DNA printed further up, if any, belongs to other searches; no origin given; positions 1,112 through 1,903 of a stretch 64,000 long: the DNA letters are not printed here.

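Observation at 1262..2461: Tandem 27-aa repeat protein immediately upstream of a bacterial archaemetzincin-like metalloprotease lipoprotein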

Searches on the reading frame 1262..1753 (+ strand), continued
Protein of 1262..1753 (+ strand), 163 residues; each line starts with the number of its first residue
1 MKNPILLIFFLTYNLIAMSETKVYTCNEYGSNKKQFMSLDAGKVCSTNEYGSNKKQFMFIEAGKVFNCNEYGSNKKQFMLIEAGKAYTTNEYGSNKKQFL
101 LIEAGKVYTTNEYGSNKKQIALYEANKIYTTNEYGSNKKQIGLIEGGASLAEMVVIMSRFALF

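Call 56: search_protein_families(library=pfam, alignment_id=A2, max_evalue=0.01)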
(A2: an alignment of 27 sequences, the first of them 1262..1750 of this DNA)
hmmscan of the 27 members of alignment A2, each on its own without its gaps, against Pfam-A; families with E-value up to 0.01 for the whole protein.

A. member 1, window:1262-1750:+ (163 aa): 2 families
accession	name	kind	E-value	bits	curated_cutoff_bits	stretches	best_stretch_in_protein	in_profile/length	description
PF19869.4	DUF6342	-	3.9e-06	27.5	25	0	124-150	58-84/99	Family of unknown function (DUF6342)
PF18299.6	R2K_2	-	0.0002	21.7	26.2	0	75-100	120-145/147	ATP-grasp domain, R2K clade family 2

B. families by the number of members that match (of 27 scanned): 15 families
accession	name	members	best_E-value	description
PF19869.4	DUF6342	5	4.6e-07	Family of unknown function (DUF6342)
PF21786.3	Bflower_3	3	7.6e-09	6-fold beta flower protein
PF21785.3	Bflower_2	2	0.00014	5-fold beta-flower protein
PF18299.6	R2K_2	2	0.0002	ATP-grasp domain, R2K clade family 2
PF20356.3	DUF6651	2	0.002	Family of unknown function (DUF6651)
PF17861.6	Laterosporulin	2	0.006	Laterosporulin defensin-like peptide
PF21784.3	Bflower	1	9.5e-06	4-fold beta flower protein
PF22173.2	APH-like_N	1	3e-05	Acylamino-acid-releasing enzyme-like, N-terminal domain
PF12193.13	Sulf_coat_C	1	3.4e-05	Sulfolobus virus coat protein C terminal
PF15406.12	PH_6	1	0.00018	Pleckstrin homology domain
PF11525.13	CopK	1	0.00099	Copper resistance protein K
PF07853.16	DUF1648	1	0.0028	Domain of unknown function (DUF1648)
PF00045.24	Hemopexin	1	0.0036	Hemopexin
PF20862.2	DUF6843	1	0.0036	Family of unknown function (DUF6843)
PF00173.33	Cyt-b5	1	0.0046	Cytochrome b5-like Heme/Steroid binding domain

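Call 58: find_homologous_proteins(query=A2, max_evalue=0.001)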
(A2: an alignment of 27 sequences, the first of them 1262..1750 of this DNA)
Query A2 (27 sequences) (163 aa, profile of the alignment): 20 proteins with E <= 0.001 among 8000 candidates.
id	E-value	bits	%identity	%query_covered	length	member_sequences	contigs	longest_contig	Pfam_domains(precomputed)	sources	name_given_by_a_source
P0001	8.3e-73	262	99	100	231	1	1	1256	-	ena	-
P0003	1.1e-63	233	48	76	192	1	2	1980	-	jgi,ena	jgi:hypothetical protein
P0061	3.6e-43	166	22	75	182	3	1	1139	-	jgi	jgi:hypothetical protein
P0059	6.6e-39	152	28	86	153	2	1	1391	-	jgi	jgi:hypothetical protein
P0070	4.5e-38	149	22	71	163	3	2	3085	-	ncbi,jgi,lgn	jgi:hypothetical protein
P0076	5.4e-37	145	27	75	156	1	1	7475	-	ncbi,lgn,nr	ncbi:MAG: hypothetical protein NT025_00065 [bacterium]|nr:hypothetical protein [bacterium]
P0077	2.4e-34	137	27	82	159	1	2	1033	-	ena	-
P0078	6.7e-32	129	23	61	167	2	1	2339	-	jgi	-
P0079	8.6e-30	122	27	64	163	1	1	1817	-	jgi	jgi:hypothetical protein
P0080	7.1e-29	119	24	87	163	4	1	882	-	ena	-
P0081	2.8e-27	114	22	88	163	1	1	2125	-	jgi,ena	-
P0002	8.5e-27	112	78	48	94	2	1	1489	-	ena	-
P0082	2.1e-21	94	25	83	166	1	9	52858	-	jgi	jgi:hypothetical protein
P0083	3.8e-20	90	26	63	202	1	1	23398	-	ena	-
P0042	4.0e-20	90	93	42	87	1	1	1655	-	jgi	jgi:hypothetical protein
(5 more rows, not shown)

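Call 59: find_encoding_contigs(protein=P0082, flank=3500, max_places=4)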
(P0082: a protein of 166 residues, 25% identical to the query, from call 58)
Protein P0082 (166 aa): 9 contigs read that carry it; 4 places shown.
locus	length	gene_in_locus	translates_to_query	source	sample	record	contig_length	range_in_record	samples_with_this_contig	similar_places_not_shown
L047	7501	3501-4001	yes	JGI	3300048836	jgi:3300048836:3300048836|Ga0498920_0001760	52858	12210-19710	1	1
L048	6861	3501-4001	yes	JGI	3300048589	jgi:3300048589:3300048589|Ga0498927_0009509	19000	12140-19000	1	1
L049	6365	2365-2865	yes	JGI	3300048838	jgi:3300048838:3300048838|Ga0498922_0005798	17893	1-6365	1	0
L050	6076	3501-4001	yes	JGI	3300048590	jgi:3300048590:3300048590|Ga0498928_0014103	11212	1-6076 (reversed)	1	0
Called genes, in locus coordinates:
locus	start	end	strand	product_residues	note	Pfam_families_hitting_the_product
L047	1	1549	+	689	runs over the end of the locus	PF09250:Prim-Pol, PF08707:PriCT_2, PF13481:AAA_25 (weak)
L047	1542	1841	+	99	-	-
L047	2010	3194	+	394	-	PF13356:Arm-DNA-bind_3, PF00589:Phage_integrase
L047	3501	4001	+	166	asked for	-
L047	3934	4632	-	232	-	-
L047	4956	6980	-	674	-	PF03235:GmrSD_N, PF07510:GmrSD_C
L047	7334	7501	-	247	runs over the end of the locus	-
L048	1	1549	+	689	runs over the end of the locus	PF09250:Prim-Pol, PF08707:PriCT_2, PF13481:AAA_25 (weak)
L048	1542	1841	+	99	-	-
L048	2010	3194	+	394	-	PF13356:Arm-DNA-bind_3, PF00589:Phage_integrase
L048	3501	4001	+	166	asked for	-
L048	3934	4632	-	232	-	-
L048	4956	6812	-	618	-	PF03235:GmrSD_N, PF07510:GmrSD_C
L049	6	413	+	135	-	-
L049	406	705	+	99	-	-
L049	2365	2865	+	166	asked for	-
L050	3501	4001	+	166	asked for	-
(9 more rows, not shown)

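Call 60: find_encoding_contigs(protein=P0083, flank=3500, max_places=3)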
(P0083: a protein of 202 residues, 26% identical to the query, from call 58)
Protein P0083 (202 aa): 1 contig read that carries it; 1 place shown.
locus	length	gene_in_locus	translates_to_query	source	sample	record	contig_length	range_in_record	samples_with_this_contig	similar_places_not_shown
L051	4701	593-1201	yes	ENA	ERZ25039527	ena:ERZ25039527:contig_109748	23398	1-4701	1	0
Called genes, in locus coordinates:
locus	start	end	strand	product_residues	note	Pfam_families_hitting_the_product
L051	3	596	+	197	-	?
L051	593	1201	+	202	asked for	-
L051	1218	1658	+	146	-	-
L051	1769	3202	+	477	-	-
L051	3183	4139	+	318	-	-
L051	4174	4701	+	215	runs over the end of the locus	-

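Call 72: search_protein_families(library=padloc, proteins=[window:1262-1750:+], max_evalue=0.1)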
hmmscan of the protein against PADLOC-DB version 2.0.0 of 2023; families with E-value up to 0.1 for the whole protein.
window:1262-1750:+ (163 aa): 1 family
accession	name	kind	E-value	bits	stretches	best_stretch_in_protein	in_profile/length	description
PDLC04454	PDC-M15A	-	0.00013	20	0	27-69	55-97/215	-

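Call 73: search_protein_families(library=phrogs, proteins=[window:1262-1750:+], max_evalue=0.1)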
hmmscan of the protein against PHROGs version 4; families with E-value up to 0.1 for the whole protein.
window:1262-1750:+ (163 aa): 12 families
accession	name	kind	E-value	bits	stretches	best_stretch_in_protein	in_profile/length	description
phrog_8877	-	unknown function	1.7e-11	45.4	0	130-147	36-53/91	-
phrog_19057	-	unknown function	2.1e-07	31.6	0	25-52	22-49/104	-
phrog_18744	-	unknown function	0.00062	21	0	87-108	29-50/87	-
phrog_3380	-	unknown function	0.00095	20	1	73-111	15-53/68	-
phrog_36746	-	moron, auxiliary metabolic gene and host takeover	0.0042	18.6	0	120-154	34-68/93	antitoxin from a toxin-antitoxin system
phrog_35250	-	unknown function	0.023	15.6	0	49-59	11-21/52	-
phrog_22458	-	unknown function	0.025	15.8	0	45-77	23-54/87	-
phrog_1601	-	moron, auxiliary metabolic gene and host takeover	0.026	14.6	0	29-80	160-212/528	Nol-like carbamoyltransferase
phrog_18394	-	unknown function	0.031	14.1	0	90-122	4-36/365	-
phrog_29069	-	unknown function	0.049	14.4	0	101-112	20-31/55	-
phrog_7029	-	unknown function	0.078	14.5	0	131-150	31-50/78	-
phrog_19340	-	unknown function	0.081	14.4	0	96-122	21-47/73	-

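Call 78: search_dna_similar(query=window:1262-1750:+, collection=phages, mode=protein, max_evalue=0.001, max_rows=20)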
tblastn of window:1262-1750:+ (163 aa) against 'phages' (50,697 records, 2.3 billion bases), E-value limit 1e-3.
No match.

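Call 87: search_protein_families(library=pfam, proteins=[L051:1218-1655:+, L051:3-593:+], max_evalue=0.01)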
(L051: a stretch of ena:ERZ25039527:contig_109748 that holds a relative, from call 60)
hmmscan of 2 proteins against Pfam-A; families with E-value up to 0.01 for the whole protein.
L051:1218-1655:+ (146 aa): 0 families

L051:3-593:+ (197 aa): 2 families
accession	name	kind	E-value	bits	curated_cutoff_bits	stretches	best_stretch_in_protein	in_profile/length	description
PF25583.1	WCX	-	7e-12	46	23.9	1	102-179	2-75/76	WCX domain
PF13280.12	WYL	-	1.7e-11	44.4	21.8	1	10-74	2-69/70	WYL domain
